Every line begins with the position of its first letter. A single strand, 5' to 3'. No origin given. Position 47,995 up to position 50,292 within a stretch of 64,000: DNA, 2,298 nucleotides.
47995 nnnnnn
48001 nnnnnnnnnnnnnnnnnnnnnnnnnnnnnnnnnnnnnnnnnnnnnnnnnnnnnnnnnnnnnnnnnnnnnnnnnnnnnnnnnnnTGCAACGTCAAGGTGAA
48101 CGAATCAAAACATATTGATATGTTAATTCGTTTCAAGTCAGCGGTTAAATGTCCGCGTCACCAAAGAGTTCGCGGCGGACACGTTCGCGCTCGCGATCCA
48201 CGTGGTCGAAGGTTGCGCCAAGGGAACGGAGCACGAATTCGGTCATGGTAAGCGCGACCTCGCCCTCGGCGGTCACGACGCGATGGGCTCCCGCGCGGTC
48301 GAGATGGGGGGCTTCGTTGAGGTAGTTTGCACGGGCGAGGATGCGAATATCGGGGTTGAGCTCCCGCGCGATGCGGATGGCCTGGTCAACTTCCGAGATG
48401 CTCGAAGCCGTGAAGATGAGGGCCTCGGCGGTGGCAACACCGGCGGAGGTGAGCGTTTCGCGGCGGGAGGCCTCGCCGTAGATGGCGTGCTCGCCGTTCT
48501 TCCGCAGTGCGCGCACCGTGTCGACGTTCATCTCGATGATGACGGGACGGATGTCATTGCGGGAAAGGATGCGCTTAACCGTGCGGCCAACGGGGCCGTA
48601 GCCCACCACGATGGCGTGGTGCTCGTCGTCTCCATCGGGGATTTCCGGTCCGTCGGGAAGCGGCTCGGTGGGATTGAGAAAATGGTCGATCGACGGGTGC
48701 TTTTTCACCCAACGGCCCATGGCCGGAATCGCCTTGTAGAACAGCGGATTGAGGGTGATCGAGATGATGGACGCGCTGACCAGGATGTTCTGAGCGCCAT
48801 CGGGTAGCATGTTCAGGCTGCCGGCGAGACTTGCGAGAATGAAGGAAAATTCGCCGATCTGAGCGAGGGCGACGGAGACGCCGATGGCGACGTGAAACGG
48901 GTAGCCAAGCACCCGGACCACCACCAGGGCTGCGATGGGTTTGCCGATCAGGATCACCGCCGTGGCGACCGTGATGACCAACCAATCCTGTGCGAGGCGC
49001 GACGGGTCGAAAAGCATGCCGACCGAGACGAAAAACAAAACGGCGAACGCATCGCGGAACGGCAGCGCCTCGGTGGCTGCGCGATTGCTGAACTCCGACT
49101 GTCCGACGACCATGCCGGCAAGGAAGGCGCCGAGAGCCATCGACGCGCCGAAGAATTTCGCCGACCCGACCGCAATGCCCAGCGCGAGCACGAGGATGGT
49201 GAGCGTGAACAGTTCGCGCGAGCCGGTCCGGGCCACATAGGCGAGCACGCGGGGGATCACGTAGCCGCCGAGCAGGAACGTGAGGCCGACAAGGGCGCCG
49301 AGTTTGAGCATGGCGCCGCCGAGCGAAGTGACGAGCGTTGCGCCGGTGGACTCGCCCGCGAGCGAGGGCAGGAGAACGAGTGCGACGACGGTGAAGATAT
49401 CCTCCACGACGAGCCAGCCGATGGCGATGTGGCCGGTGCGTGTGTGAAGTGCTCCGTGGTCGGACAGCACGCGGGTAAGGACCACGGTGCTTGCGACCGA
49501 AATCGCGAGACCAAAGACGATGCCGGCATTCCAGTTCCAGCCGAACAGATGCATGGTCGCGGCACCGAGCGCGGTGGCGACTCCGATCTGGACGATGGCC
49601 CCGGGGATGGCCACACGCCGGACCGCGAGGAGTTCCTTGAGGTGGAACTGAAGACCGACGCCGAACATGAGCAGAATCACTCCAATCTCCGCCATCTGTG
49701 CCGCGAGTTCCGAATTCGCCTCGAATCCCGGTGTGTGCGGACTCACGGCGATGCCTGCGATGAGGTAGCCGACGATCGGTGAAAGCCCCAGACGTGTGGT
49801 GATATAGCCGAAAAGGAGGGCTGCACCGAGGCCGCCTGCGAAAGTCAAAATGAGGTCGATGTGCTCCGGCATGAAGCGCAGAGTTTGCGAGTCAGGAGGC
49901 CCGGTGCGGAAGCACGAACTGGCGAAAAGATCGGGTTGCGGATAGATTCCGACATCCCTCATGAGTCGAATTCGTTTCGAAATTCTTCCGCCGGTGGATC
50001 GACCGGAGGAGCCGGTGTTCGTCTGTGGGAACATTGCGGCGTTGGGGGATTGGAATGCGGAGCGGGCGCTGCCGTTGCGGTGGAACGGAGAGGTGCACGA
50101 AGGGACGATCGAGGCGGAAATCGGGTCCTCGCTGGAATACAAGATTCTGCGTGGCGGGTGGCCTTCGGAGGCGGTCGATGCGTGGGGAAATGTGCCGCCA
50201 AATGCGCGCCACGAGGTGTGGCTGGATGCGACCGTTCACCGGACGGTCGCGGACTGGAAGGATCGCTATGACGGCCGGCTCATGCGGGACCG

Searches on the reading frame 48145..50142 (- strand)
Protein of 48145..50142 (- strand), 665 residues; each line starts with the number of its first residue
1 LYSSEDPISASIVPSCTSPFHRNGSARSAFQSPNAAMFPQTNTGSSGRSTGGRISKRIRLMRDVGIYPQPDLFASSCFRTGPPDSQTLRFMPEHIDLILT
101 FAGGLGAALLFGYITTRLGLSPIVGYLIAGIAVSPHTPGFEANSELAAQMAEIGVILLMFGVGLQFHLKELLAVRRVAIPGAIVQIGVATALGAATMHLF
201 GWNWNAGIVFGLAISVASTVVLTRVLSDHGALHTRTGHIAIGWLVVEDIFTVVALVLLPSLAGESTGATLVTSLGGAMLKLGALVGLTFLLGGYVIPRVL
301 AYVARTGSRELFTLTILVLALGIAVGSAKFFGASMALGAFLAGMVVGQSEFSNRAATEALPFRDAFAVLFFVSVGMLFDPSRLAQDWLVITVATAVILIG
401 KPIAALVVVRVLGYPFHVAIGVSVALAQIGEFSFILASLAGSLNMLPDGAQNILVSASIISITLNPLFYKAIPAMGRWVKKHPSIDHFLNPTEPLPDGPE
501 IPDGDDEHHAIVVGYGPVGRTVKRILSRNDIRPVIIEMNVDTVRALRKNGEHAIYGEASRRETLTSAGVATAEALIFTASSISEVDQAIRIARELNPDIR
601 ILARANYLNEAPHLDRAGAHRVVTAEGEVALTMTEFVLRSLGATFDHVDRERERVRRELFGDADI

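Call 73: search_protein_families(library=pfam, proteins=[window:48145-50142:-], max_evalue=0.00001)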
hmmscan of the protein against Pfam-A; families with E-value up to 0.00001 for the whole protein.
window:48145-50142:- (665 aa): 2 families
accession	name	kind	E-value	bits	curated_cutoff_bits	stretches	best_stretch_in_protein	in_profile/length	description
PF00999.27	Na_H_Exchanger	-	7.2e-57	193.4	26.2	1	108-467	4-367/375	Sodium/hydrogen exchanger, transmembrane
PF02254.24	TrkA_N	-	9.8e-23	81.1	23.8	1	511-624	2-115/116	TrkA-N domain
